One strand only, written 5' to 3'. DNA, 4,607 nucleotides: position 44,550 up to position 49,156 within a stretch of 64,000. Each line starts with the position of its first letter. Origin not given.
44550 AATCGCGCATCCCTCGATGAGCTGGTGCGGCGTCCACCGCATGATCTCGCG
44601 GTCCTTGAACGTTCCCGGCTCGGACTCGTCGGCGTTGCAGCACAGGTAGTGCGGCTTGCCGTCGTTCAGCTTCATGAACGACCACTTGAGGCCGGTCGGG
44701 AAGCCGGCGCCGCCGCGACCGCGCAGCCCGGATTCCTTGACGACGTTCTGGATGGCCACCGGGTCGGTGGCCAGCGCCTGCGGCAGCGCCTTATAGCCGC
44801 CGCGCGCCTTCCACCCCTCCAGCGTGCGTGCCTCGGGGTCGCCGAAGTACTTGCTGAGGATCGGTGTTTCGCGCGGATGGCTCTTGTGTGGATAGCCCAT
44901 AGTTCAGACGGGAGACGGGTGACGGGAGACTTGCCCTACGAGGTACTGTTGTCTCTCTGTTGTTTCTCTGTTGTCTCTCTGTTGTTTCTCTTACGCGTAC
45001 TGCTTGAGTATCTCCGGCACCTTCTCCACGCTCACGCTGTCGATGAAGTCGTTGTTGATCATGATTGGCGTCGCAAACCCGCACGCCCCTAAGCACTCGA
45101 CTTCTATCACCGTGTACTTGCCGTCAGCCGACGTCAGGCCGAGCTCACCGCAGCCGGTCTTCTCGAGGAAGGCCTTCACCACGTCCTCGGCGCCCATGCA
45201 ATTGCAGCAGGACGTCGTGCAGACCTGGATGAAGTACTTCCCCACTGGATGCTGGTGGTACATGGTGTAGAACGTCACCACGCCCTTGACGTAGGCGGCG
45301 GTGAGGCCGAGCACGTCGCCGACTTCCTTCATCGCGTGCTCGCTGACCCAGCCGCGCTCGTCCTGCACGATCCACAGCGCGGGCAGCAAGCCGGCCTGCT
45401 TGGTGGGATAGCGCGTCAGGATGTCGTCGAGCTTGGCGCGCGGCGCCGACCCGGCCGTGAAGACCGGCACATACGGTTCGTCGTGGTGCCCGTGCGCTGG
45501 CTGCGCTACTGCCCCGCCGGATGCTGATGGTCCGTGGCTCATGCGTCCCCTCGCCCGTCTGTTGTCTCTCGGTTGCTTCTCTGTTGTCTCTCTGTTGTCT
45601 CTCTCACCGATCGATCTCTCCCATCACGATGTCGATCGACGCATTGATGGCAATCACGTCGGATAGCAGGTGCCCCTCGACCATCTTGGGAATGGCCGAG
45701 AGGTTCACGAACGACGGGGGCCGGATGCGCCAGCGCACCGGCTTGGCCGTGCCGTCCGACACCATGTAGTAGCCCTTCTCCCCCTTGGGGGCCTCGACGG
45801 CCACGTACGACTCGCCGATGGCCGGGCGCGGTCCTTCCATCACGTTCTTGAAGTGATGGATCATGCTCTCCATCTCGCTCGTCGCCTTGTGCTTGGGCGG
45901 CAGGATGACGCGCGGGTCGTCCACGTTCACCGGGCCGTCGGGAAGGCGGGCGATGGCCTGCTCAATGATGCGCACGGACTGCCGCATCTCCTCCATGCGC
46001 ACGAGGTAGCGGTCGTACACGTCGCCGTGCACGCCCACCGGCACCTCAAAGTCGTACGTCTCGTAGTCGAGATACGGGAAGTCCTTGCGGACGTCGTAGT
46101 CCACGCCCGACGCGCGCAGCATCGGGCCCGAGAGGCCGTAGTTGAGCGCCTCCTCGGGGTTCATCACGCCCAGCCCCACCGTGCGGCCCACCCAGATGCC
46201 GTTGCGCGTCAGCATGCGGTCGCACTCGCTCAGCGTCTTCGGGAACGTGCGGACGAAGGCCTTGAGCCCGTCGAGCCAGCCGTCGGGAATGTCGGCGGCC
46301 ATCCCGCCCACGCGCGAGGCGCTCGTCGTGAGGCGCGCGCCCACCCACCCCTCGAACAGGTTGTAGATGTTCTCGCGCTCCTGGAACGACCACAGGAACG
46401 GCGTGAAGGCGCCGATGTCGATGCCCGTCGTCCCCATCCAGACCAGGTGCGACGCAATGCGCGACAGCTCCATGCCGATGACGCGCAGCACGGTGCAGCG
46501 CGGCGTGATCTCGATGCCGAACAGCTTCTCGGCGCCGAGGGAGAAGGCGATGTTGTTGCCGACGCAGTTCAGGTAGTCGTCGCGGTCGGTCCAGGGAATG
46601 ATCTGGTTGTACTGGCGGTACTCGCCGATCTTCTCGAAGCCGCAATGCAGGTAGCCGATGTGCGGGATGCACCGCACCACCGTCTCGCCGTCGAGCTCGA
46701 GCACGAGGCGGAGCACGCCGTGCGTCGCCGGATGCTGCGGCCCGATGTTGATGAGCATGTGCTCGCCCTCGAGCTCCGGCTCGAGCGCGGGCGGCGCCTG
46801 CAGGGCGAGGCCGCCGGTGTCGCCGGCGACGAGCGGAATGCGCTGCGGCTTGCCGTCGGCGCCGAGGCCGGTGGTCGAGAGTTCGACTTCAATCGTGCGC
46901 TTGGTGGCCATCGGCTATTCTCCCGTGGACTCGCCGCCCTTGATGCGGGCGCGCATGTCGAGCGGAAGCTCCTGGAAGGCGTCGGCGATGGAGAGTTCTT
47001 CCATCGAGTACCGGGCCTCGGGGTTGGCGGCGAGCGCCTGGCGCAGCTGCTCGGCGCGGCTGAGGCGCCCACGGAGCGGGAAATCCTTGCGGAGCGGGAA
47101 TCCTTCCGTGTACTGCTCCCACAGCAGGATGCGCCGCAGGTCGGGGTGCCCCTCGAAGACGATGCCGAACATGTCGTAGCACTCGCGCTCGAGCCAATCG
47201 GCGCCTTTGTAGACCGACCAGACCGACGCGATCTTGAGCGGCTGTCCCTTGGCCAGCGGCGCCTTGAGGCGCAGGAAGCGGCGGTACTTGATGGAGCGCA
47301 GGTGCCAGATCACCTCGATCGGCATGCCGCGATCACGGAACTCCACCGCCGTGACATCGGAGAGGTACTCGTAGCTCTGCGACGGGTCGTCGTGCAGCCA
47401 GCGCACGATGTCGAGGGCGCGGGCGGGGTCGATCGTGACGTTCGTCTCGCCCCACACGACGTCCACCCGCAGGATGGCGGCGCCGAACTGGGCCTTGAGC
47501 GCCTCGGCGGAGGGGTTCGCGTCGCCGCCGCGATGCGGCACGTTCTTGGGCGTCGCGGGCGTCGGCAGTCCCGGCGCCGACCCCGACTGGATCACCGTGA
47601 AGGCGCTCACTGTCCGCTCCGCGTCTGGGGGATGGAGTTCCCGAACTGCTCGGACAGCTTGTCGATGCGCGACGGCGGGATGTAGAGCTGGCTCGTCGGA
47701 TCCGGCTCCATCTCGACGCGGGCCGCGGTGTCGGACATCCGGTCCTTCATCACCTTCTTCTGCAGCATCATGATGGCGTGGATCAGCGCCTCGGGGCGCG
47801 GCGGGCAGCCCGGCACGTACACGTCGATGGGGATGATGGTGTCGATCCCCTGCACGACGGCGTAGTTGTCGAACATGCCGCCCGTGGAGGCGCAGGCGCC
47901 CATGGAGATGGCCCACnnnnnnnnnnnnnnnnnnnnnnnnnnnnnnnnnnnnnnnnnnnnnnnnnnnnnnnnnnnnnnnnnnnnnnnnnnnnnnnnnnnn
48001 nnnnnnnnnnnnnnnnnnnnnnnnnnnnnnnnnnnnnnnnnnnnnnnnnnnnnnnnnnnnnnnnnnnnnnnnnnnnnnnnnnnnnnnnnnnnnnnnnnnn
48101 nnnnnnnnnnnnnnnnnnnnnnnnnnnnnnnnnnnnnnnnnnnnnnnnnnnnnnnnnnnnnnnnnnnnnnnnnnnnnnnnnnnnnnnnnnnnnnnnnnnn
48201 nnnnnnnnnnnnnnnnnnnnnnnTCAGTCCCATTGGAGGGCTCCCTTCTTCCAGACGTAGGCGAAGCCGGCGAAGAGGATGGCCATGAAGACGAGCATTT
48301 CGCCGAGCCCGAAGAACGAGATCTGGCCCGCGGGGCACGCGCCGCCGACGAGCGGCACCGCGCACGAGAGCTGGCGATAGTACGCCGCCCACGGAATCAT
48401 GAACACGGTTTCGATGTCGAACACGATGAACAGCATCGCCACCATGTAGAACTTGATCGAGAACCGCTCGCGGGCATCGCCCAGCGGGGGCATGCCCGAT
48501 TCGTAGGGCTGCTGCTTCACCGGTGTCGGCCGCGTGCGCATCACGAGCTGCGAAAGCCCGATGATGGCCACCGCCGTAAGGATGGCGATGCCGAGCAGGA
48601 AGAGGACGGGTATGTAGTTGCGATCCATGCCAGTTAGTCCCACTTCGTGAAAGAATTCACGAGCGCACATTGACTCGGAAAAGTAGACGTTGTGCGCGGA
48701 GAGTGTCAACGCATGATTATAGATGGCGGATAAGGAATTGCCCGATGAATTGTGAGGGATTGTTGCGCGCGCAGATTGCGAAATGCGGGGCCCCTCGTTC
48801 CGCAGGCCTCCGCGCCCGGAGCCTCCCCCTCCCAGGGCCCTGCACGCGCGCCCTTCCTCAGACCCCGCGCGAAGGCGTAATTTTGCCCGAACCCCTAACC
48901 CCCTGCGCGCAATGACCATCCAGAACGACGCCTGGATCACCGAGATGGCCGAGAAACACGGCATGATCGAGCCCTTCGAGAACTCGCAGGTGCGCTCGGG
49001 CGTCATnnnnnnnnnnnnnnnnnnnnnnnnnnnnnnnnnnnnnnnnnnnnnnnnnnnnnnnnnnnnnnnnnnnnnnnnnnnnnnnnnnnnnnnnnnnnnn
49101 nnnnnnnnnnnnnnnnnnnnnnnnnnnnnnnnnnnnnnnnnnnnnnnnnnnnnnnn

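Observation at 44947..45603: nuoE is bracketed by two 44-nt arrays of an 11-nt tandem repeat (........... x4), each beginning on the base after a stop codon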

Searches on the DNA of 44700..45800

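Call 40: search_rna_families(source=window, start=44700, end=45800, threshold=evalue, max_evalue=10)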
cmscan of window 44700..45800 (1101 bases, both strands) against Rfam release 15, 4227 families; matches with E-value up to 10: 3.
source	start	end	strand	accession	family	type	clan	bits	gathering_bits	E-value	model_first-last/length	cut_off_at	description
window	44937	44984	-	RF00173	Hairpin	Gene; ribozyme;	-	16.5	65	3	1-52/52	no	Hairpin ribozyme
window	45188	45217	-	RF00037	IRE_I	Cis-reg;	-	15.3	34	5.3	1-36/36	no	Iron response element I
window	45725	45775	+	RF02228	sX9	Gene; sRNA;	-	14.9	44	7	1-76/76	no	Xanthomonas sRNA sX9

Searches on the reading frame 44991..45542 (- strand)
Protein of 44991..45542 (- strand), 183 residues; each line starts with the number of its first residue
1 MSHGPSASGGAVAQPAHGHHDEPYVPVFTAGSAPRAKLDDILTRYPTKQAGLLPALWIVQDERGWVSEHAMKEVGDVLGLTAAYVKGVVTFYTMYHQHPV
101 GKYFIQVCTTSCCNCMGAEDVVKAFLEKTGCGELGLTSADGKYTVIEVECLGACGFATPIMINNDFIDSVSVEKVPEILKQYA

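Call 12: search_protein_families(library=pfam, proteins=[window:44991-45542:-])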
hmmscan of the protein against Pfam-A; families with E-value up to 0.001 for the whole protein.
window:44991-45542:- (183 aa): 1 family
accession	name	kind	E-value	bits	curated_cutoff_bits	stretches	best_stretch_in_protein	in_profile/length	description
PF01257.25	2Fe-2S_thioredx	-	1.9e-46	157.9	24.8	1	39-182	2-144/145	Thioredoxin-like [2Fe-2S] ferredoxin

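Call 13: find_encoding_contigs(protein=window:44991-45542:-, flank=10000, max_places=10)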
Protein window:44991-45542:- (183 aa): no gene with exactly this product is on record in the collection.

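Call 14: find_homologous_proteins(query=window:44991-45542:-, max_evalue=1e-20)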
Query window:44991-45542:- (183 aa): 7486 proteins with E <= 1e-20 among 8000 candidates; the best 120 are listed.
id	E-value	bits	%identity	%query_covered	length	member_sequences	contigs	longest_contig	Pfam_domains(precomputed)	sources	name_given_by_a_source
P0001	3.7e-116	404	96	100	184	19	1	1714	PF01257.26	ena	-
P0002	6.7e-116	403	93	100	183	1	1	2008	PF01257.26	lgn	-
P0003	2.1e-115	401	94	99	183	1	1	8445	PF01257.26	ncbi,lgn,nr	ncbi:MAG: NAD(P)H-dependent oxidoreductase subunit E [Gemmatimonadaceae bacterium]|nr:NAD(P)H-depend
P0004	1.4e-113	395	92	100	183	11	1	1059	PF01257.26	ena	-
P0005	1.6e-112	392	92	100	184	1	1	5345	PF01257.26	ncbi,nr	ncbi:MAG: NAD(P)H-dependent oxidoreductase subunit E, partial [Gemmatimonadaceae bacterium]|nr:NAD(P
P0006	6.7e-112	390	93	99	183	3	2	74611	PF01257.26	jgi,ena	-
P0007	1.3e-110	386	92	99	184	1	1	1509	PF01257.26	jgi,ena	-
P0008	3.3e-109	381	89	100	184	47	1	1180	PF01257.26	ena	-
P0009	1.3e-108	379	89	100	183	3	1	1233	PF01257.26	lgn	-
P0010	1.8e-108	379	88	99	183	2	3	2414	PF01257.26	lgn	-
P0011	2.5e-106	372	87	100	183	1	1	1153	PF01257.26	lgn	-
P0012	1.9e-105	369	87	100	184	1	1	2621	PF01257.26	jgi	jgi:NADH-quinone oxidoreductase E subunit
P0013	2.7e-102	359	86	100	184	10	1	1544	PF01257.26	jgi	jgi:NADH-quinone oxidoreductase E subunit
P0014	8.1e-100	351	80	100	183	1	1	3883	PF01257.26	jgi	jgi:NADH-quinone oxidoreductase E subunit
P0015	2.5e-99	349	81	99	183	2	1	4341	PF01257.26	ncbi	-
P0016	5.4e-99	348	82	100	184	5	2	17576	PF01257.26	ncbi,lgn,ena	-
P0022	1.0e-90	321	77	99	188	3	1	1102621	PF01257.26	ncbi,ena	-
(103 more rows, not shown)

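Call 16: find_encoding_contigs(protein=P0006, flank=10000, max_places=3)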
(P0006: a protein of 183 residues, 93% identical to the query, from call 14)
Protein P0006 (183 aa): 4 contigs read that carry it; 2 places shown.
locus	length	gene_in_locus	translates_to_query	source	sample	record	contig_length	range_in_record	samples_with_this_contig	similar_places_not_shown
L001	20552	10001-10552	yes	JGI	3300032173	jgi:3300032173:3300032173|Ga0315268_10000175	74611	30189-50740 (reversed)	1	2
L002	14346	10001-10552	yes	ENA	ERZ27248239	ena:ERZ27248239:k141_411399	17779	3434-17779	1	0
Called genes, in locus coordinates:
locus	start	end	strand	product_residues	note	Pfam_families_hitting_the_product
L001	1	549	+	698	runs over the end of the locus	PF26549:Tricorn_N (faint), PF07676:PD40 (faint), PF00930:DPPIV_N, PF02129:Peptidase_S15 (faint), PF20434:BD-FAE, PF07859:Abhydrolase_3 (faint), PF00326:Peptidase_S9, PF01738:DLH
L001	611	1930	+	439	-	PF00079:Serpin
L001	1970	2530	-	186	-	-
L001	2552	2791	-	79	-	-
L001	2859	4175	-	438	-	-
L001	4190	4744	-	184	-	PF22769:DCD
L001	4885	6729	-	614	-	-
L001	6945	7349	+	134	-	PF00507:Oxidored_q4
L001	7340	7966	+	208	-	PF01058:Oxidored_q6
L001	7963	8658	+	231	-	PF00329:Complex1_30kDa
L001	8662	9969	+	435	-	PF00346:Complex1_49kDa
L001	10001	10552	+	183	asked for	PF01257:2Fe-2S_thioredx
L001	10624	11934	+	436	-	PF01512:Complex1_51K, PF10531:SLBB, PF22461:SLBB_2, PF10589:NADH_4Fe-4S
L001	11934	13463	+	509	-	PF00111:Fer2, PF13510:Fer2_4, PF10588:NADH-G_4Fe-4S_3, PF22117:Fer4_Nqo3, PF04879:Molybdop_Fe4S4, PF00384:Molybdopterin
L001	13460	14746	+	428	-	PF00146:NADHdh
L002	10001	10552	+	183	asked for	PF01257:2Fe-2S_thioredx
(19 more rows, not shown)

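Call 17: find_encoding_contigs(protein=P0003, flank=10000, max_places=2)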
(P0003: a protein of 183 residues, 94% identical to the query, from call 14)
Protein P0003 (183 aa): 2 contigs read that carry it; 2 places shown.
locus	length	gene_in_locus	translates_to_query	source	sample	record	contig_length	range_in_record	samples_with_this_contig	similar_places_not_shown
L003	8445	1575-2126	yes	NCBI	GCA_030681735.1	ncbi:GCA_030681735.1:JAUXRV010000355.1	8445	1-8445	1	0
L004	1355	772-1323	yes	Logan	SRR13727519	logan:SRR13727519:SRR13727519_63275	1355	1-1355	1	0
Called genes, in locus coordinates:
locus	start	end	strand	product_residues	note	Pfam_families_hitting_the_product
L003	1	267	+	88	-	PF00329:Complex1_30kDa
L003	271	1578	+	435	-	PF00346:Complex1_49kDa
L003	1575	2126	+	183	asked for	PF01257:2Fe-2S_thioredx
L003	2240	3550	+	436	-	PF01512:Complex1_51K, PF10531:SLBB, PF22461:SLBB_2, PF10589:NADH_4Fe-4S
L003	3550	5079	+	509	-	PF00111:Fer2 (weak), PF13510:Fer2_4, PF10588:NADH-G_4Fe-4S_3, PF22117:Fer4_Nqo3, PF04879:Molybdop_Fe4S4, PF22151:Fer4_NDSU1 (weak), PF00384:Molybdopterin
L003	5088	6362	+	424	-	PF00146:NADHdh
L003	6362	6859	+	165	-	PF13183:Fer4_8 (faint), PF13534:Fer4_17 (faint), PF14697:Fer4_21 (faint), PF13237:Fer4_10 (weak), PF12797:Fer4_2 (faint), PF12838:Fer4_7, PF13187:Fer4_9 (weak), PF00037:Fer4, +1 more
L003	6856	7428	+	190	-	PF00499:Oxidored_q3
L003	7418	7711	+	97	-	PF00420:Oxidored_q2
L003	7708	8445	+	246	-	PF00662:Proton_antipo_N, PF00361:Proton_antipo_M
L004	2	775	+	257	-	?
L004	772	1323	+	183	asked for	PF01257:2Fe-2S_thioredx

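Call 18: find_encoding_contigs(protein=P0016, flank=10000, max_places=2)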
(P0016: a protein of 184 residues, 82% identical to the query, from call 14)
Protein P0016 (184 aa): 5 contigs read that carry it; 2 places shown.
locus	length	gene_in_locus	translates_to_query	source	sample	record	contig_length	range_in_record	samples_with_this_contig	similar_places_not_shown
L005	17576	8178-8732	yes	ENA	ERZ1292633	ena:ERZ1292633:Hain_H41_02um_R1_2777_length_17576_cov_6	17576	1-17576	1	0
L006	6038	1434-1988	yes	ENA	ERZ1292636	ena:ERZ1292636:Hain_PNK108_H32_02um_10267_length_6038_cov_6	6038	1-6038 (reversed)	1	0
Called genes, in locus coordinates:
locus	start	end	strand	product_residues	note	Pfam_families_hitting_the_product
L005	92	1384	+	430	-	PF00079:Serpin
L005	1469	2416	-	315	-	PF01790:LGT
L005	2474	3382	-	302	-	PF04191:PEMT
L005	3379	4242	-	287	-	-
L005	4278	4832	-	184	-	PF22769:DCD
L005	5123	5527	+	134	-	PF00507:Oxidored_q4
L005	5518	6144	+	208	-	PF01058:Oxidored_q6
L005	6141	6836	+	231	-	PF00329:Complex1_30kDa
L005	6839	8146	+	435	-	PF00346:Complex1_49kDa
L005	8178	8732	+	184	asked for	PF01257:2Fe-2S_thioredx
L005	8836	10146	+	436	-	PF01512:Complex1_51K, PF10531:SLBB (weak), PF22461:SLBB_2, PF10589:NADH_4Fe-4S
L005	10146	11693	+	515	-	PF00111:Fer2, PF13510:Fer2_4, PF10588:NADH-G_4Fe-4S_3, PF22117:Fer4_Nqo3, PF04879:Molybdop_Fe4S4, PF22151:Fer4_NDSU1 (faint), PF00384:Molybdopterin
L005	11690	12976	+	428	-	PF00146:NADHdh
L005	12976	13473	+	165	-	PF13183:Fer4_8 (faint), PF13534:Fer4_17 (faint), PF14697:Fer4_21 (faint), PF13237:Fer4_10 (weak), PF12797:Fer4_2 (faint), PF12838:Fer4_7, PF13187:Fer4_9 (weak), PF00037:Fer4, +1 more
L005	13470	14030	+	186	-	PF00499:Oxidored_q3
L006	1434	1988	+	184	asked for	PF01257:2Fe-2S_thioredx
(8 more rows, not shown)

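Call 19: find_encoding_contigs(protein=P0022, flank=10000, max_places=2)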
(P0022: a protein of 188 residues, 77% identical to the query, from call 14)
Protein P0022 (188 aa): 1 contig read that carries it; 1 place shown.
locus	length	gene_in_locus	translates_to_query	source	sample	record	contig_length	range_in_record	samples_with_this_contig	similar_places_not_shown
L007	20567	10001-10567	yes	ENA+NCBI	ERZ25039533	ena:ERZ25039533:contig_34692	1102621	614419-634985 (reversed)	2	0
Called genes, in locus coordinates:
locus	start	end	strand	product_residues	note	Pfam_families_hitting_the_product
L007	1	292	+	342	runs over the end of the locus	PF04055:Radical_SAM, PF06463:Mob_synth_C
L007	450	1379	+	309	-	PF00056:Ldh_1_N, PF02866:Ldh_1_C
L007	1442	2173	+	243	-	-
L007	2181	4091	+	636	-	PF00890:FAD_binding_2, PF01266:DAO, PF02910:Succ_DH_flav_C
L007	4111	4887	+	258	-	PF13085:Fer2_3, PF13187:Fer4_9 (faint), PF00037:Fer4 (weak), PF12797:Fer4_2 (weak), PF12837:Fer4_6 (weak), PF13183:Fer4_8, PF13237:Fer4_10 (weak), PF12838:Fer4_7, +1 more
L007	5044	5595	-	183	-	PF13505:OMP_b-brl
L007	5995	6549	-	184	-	PF22769:DCD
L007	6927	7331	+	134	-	PF00507:Oxidored_q4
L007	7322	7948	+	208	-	PF01058:Oxidored_q6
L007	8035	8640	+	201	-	PF00329:Complex1_30kDa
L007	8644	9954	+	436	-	PF00346:Complex1_49kDa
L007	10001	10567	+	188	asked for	PF01257:2Fe-2S_thioredx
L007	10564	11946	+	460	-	PF01512:Complex1_51K, PF22461:SLBB_2 (weak), PF10531:SLBB, PF10589:NADH_4Fe-4S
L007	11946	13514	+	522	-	PF00111:Fer2 (weak), PF13510:Fer2_4, PF10588:NADH-G_4Fe-4S_3, PF22117:Fer4_Nqo3, PF04879:Molybdop_Fe4S4, PF22151:Fer4_NDSU1 (weak), PF00384:Molybdopterin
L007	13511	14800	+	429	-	PF00146:NADHdh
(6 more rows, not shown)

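Call 36: find_encoding_contigs(protein=P0001, flank=3000, max_places=4)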
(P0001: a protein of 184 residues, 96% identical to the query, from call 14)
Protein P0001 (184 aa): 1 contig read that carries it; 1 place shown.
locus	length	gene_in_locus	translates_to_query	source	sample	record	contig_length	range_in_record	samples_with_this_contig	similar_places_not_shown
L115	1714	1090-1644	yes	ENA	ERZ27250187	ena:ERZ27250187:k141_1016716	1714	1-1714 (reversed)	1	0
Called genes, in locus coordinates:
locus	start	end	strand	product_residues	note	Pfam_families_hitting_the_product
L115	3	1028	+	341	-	?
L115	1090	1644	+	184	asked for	PF01257:2Fe-2S_thioredx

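Call 37: find_encoding_contigs(protein=P0002, flank=3000, max_places=4)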
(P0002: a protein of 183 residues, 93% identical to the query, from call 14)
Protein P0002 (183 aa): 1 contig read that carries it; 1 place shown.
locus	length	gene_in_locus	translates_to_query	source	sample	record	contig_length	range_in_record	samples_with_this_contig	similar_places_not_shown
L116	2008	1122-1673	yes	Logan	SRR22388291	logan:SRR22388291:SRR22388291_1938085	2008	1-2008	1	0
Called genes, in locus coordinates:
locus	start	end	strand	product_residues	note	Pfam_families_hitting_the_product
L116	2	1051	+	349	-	?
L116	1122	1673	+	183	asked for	PF01257:2Fe-2S_thioredx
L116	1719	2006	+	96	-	?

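Call 49: find_related_loci(query=window:44991-45542:-, collection=metagenome_contigs, flank=1500)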
Query window:44991-45542:- (183 aa) in metagenome_contigs; peptide patterns used: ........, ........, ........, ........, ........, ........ (x = any residue, [..] = any of these).
600 stretches matched a pattern (row limit reached: there are more); 555 encode a relative of the query (tblastn E <= 1e-3); the best 80 are kept; 80 distinct loci.
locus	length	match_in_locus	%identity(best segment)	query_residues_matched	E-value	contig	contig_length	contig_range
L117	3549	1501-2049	95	1-183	2e-119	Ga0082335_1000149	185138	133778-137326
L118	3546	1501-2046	93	1-182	4e-115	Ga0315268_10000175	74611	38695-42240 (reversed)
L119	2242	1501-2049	82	1-182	1e-103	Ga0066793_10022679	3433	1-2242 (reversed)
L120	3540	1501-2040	75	1-182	4e-95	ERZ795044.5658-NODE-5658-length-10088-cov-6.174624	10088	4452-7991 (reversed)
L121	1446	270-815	74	1-181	1e-96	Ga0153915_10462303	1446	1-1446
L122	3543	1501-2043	74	1-182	1e-90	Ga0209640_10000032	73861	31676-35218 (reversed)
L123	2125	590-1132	73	1-180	1e-93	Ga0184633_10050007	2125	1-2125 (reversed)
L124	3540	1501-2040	73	1-182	1e-89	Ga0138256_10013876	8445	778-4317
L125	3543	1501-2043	75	1-181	1e-89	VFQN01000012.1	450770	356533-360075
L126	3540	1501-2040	73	1-182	2e-89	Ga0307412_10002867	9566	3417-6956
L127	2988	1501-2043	73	1-182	1e-87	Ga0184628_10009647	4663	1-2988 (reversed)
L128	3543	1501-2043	72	1-181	4e-87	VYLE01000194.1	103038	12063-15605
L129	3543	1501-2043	74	1-181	3e-87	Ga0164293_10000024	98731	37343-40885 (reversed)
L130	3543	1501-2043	72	1-181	4e-87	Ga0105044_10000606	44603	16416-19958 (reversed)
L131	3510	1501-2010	75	2-179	2e-86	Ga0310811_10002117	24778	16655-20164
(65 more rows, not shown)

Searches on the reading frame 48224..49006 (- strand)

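Call 12: search_protein_families(library=pfam, proteins=[window:48224-49006:-])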
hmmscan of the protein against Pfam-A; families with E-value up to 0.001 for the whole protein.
window:48224-49006:- (260 aa): 1 family
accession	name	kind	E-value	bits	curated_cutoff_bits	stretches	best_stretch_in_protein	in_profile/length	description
PF00507.24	Oxidored_q4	-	3.3e-33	114.3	23.3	1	146-259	2-99/99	NADH-ubiquinone/plastoquinone oxidoreductase, chain 3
